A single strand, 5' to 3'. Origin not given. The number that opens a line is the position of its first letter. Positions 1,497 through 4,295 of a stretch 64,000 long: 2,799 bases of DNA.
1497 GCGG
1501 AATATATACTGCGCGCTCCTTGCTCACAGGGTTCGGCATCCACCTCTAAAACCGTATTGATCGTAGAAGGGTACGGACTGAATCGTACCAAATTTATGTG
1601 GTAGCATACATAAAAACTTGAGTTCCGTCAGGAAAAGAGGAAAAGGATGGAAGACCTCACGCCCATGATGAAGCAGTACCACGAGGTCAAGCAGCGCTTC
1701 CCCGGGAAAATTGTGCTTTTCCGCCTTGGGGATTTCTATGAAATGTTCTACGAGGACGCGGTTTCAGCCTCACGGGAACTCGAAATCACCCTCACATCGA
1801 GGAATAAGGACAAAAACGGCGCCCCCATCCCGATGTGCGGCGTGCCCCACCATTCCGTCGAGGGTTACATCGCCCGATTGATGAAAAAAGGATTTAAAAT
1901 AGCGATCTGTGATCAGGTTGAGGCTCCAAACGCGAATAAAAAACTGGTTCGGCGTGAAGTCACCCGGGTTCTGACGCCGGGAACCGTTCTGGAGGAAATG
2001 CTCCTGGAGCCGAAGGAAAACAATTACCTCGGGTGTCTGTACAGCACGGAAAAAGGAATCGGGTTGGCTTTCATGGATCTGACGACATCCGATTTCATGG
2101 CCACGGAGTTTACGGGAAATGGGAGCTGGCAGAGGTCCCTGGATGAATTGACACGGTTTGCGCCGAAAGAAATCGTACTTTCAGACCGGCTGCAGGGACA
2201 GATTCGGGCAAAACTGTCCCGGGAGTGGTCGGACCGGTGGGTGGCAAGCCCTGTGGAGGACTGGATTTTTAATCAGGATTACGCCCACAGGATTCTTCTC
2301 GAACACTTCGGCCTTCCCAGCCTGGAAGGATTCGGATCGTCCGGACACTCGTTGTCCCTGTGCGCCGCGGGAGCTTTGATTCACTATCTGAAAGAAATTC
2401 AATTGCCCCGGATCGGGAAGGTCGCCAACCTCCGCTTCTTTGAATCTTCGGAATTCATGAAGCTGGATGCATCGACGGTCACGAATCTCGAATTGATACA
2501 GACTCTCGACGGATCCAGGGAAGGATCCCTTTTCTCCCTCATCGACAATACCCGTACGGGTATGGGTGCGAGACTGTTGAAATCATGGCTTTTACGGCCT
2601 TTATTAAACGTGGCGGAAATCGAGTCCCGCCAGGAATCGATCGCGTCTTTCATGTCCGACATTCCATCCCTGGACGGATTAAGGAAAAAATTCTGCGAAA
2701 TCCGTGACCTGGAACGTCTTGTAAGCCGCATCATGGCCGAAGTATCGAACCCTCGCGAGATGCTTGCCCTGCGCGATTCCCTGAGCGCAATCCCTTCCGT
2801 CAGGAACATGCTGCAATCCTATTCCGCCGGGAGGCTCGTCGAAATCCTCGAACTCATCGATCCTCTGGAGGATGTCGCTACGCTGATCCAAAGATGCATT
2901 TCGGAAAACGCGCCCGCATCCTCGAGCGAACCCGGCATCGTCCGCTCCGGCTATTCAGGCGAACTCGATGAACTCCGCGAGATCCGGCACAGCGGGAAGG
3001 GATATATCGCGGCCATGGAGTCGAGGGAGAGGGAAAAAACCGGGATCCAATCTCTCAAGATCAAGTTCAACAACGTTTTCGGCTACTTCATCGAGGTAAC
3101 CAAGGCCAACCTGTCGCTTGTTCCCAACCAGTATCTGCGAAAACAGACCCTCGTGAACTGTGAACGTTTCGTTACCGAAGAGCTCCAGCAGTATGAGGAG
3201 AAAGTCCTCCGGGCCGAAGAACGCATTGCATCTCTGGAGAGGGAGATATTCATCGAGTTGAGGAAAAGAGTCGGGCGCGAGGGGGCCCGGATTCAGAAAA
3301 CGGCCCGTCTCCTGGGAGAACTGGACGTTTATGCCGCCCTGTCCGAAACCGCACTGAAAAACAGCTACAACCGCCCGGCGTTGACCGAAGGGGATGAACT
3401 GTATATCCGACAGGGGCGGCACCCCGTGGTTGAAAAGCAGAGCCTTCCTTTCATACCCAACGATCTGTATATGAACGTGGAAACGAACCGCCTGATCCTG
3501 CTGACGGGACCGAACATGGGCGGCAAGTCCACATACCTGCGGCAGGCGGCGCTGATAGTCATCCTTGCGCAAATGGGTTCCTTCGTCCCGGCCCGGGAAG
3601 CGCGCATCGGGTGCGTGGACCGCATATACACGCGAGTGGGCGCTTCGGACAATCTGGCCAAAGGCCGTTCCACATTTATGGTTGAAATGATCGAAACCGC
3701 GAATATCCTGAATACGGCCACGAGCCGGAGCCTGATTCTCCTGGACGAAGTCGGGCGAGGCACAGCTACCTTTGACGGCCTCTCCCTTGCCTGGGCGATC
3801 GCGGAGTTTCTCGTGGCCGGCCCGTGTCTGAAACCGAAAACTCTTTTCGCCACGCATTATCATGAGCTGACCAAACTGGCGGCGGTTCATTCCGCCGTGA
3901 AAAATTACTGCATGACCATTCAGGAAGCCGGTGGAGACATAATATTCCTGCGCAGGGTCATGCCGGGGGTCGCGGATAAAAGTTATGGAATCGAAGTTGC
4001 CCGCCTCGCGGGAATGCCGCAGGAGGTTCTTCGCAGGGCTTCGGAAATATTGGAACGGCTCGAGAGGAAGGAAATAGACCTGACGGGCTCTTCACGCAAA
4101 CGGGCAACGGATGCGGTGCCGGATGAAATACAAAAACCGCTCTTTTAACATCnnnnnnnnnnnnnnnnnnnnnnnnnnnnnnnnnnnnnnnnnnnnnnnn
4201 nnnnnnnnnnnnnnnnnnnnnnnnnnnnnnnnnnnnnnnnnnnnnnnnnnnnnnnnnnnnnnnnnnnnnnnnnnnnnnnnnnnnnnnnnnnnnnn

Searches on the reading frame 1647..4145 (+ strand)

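Call 8: search_protein_families(library=pfam, proteins=[window:1647-4145:+], max_evalue=0.01)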
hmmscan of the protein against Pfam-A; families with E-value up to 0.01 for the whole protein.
window:1647-4145:+ (833 aa): 6 families
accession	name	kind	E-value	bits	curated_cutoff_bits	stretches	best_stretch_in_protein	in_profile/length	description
PF00488.27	MutS_V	-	3.3e-83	278.7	30.2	1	617-806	1-188/188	MutS domain V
PF05192.23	MutS_III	-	3.9e-46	158.3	34.1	1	276-565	1-193/194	MutS domain III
PF01624.25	MutS_I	-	4.2e-44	149.8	20.6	1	5-117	1-112/113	MutS domain I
PF05190.23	MutS_IV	-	2.6e-29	101.8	22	1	435-526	1-92/92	MutS family domain IV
PF05188.22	MutS_II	-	3.5e-26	92.6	25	1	126-258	1-131/133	MutS domain II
PF08178.16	GnsAB_toxin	-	0.0072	16.7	27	0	517-554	4-41/54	GnsA/GnsB toxin of bacterial toxin-antitoxin system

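Call 9: search_protein_families(library=ncbifam, proteins=[window:1647-4145:+], max_evalue=0.01)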
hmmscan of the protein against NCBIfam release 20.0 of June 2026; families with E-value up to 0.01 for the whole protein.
window:1647-4145:+ (833 aa): 4 families
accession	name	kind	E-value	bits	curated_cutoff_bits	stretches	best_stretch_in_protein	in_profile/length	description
NF003810.1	PRK05399.1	equivalog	0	1032.2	480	1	4-806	1-793/793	DNA mismatch repair protein MutS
TIGR01070.1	mutS1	equivalog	2.3e-287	955.8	641.7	1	4-813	1-789/840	DNA mismatch repair protein MutS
TIGR01069.2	mutS2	equivalog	2.4e-56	191.5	400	2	517-807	232-516/790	endonuclease MutS2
NF052383.1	ATPase_KamC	equivalog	1.3e-55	189.2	300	1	326-748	39-438/508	lysine 5,6-aminomutase reactivase ATPase KamC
